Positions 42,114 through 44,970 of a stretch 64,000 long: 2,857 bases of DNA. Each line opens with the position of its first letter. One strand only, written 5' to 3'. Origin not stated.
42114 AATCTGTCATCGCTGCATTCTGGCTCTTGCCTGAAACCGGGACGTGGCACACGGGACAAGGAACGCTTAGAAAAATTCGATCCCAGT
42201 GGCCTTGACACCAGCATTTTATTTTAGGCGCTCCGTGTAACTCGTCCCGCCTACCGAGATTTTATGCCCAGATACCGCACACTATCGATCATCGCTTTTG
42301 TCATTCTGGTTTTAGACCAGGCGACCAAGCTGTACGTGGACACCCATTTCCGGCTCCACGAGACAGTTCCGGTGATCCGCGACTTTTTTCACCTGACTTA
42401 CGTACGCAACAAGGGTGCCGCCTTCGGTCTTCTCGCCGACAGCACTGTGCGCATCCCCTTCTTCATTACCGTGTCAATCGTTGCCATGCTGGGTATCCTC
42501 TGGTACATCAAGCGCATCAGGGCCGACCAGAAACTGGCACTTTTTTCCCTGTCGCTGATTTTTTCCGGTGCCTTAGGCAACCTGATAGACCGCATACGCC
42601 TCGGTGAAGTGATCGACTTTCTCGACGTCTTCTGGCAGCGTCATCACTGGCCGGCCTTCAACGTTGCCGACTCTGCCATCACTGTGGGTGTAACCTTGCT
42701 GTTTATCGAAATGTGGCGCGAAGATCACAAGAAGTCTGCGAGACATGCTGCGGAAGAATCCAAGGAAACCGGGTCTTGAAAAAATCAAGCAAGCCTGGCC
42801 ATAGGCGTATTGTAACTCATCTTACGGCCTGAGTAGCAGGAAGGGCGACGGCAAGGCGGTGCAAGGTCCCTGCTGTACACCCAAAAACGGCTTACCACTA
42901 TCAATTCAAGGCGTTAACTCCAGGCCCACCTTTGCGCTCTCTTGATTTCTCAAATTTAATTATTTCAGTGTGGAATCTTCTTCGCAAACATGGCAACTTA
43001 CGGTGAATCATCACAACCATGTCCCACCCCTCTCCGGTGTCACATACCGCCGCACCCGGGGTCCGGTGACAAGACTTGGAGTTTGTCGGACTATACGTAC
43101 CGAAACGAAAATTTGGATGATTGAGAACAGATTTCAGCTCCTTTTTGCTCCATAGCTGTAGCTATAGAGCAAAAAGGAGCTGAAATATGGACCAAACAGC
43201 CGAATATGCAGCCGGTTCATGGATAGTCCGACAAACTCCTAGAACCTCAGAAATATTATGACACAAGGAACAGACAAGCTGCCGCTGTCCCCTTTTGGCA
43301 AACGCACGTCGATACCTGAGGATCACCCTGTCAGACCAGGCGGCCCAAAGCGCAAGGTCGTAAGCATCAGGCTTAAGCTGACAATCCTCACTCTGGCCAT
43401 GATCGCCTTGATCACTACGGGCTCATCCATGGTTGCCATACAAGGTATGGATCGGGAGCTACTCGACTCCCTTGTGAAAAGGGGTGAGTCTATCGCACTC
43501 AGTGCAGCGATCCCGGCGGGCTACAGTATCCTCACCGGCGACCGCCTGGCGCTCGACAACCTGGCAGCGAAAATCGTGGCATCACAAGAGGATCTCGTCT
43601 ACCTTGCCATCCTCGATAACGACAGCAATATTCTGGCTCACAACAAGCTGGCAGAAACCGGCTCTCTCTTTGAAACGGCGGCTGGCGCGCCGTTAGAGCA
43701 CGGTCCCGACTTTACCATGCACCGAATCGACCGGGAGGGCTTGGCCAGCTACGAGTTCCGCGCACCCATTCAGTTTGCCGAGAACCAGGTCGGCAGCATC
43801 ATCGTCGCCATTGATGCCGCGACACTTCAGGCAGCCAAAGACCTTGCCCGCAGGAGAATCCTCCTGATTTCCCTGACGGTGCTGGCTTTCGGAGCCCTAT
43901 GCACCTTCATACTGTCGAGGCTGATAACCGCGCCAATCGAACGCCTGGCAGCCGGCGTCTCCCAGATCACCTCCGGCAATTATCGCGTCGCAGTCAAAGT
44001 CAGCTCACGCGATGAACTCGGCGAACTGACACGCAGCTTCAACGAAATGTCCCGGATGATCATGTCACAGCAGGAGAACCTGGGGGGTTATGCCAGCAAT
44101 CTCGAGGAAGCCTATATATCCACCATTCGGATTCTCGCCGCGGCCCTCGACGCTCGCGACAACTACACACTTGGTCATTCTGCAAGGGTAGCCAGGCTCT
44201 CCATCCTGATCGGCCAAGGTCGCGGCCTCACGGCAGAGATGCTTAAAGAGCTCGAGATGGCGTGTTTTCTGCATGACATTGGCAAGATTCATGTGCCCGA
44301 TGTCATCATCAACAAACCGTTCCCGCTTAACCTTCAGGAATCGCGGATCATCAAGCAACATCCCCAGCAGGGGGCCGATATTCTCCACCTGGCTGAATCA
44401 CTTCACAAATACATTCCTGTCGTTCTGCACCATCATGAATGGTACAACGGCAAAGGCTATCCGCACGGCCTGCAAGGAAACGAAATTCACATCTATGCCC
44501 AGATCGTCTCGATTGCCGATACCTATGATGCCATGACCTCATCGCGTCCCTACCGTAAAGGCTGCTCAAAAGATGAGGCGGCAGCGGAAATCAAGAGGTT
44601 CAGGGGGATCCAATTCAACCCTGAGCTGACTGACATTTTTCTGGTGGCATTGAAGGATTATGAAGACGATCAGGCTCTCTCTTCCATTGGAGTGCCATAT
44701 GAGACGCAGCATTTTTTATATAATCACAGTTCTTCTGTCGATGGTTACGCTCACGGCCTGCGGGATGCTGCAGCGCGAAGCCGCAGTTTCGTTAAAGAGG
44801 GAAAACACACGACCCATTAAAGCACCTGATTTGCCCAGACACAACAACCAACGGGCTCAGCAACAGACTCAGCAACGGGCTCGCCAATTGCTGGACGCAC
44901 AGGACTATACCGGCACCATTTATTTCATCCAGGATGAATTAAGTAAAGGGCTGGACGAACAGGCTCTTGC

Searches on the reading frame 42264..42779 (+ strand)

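Call 66: search_protein_families(library=pfam, proteins=[window:42264-42779:+], max_evalue=0.001)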
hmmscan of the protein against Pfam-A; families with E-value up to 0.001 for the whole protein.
window:42264-42779:+ (171 aa): 1 family
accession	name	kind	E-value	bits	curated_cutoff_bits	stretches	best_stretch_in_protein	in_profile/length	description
PF01252.23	Peptidase_A8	-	8.8e-46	156.1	25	1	10-151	1-141/142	Signal peptidase (SPase) II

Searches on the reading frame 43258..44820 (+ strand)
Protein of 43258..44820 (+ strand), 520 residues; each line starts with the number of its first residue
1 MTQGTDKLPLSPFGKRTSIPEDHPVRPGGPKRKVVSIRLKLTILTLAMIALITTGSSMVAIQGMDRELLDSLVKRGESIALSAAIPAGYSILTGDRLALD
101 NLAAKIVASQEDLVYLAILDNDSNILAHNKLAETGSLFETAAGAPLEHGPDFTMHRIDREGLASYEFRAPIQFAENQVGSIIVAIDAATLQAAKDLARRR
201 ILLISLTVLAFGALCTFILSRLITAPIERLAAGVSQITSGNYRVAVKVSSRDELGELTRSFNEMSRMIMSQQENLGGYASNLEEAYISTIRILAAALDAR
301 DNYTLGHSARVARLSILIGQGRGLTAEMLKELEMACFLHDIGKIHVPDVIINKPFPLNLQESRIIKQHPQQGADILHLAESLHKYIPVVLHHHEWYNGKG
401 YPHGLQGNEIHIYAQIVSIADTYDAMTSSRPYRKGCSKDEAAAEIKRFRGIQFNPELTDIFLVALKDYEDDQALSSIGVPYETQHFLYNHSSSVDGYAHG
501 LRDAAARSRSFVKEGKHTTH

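Call 73: search_protein_families(library=pfam, proteins=[window:43258-44820:+], max_evalue=0.00001)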
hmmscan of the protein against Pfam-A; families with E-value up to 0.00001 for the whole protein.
window:43258-44820:+ (520 aa): 3 families
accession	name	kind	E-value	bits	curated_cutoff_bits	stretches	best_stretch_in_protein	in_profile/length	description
PF13487.12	HD_5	-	4.7e-34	118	27.2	1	293-456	3-169/170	HD domain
PF01966.28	HD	-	6.7e-20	72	22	1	305-426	2-116/116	HD domain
PF00672.30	HAMP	-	1.4e-14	54.6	25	1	219-266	2-49/53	HAMP domain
